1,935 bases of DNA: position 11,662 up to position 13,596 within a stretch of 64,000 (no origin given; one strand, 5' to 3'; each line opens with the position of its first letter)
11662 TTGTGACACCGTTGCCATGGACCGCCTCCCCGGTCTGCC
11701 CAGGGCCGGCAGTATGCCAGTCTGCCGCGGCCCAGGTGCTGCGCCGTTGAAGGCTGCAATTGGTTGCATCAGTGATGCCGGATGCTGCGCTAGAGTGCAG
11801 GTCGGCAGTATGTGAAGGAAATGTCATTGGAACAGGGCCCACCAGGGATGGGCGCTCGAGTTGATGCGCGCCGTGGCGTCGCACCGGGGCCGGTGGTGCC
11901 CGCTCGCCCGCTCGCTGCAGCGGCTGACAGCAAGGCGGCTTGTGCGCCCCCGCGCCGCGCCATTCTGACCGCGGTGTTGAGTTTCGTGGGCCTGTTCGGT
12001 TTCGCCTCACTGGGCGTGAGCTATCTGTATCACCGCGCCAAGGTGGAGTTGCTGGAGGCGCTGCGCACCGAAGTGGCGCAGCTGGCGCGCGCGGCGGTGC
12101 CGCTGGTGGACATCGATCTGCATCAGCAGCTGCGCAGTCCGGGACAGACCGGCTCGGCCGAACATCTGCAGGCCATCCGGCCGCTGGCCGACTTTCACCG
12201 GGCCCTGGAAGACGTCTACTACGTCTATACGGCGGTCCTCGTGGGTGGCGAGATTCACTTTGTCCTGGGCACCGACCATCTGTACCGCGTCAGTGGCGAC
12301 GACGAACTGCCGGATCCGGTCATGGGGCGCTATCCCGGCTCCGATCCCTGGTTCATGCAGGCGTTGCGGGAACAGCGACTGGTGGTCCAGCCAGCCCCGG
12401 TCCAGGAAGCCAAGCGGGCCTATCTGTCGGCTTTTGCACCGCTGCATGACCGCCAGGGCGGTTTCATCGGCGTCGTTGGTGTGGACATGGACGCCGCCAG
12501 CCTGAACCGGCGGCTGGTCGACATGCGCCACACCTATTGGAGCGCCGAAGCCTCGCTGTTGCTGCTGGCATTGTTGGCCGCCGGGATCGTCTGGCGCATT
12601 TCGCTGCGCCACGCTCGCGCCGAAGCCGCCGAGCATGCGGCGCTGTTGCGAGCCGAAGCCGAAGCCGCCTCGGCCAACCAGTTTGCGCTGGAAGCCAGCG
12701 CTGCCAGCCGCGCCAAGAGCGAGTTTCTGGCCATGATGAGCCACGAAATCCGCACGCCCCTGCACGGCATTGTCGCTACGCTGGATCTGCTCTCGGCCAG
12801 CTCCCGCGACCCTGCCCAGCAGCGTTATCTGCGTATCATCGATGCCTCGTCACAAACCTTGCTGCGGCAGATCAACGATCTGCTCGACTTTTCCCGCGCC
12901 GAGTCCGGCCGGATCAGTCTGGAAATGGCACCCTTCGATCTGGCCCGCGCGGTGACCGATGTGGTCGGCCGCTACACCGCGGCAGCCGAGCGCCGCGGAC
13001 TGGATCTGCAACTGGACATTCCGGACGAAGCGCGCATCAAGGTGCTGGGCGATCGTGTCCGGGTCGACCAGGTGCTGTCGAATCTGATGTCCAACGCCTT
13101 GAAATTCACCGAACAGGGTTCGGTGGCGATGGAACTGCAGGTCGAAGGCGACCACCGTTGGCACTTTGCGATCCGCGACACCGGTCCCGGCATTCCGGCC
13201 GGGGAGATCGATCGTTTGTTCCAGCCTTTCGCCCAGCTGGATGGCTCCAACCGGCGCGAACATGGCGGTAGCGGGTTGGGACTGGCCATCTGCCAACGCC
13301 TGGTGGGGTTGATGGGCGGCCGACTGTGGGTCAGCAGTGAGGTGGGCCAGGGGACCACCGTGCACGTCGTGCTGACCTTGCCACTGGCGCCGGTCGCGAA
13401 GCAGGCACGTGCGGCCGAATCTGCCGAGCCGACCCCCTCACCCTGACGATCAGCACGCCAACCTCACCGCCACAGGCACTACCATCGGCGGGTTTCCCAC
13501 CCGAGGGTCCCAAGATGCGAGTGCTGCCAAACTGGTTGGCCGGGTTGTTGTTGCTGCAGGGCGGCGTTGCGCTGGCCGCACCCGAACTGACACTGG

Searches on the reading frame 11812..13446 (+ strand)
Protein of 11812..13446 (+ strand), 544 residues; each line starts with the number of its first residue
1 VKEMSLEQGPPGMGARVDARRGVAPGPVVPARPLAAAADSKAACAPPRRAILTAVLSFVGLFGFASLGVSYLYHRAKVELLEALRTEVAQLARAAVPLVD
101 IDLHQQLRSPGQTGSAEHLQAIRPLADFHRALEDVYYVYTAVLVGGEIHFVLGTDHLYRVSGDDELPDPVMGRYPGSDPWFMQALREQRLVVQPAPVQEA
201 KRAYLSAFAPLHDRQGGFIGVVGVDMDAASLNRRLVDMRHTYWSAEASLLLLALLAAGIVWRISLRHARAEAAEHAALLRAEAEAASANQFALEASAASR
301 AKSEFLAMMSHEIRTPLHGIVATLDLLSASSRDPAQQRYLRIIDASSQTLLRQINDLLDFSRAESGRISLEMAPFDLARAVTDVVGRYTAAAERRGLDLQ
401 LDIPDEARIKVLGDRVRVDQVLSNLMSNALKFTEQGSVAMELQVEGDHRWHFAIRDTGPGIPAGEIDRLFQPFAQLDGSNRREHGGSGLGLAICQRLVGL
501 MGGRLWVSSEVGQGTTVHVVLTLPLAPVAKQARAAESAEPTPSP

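Call 32: search_protein_families(library=pfam, proteins=[window:11812-13446:+], max_evalue=0.001)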
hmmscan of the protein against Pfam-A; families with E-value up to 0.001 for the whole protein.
window:11812-13446:+ (544 aa): 3 families
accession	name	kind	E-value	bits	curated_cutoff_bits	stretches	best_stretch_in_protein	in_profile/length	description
PF02518.31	HATPase_c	-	1.2e-31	109.9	26.4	1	413-525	1-109/111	Histidine kinase-, DNA gyrase B-, and HSP90-like ATPase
PF00512.31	HisKA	-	1.6e-21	76.5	26.9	1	301-366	1-66/66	His Kinase A (phospho-acceptor) domain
PF02743.24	dCache_1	-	0.00041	20.4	45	1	173-235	93-159/240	Cache domain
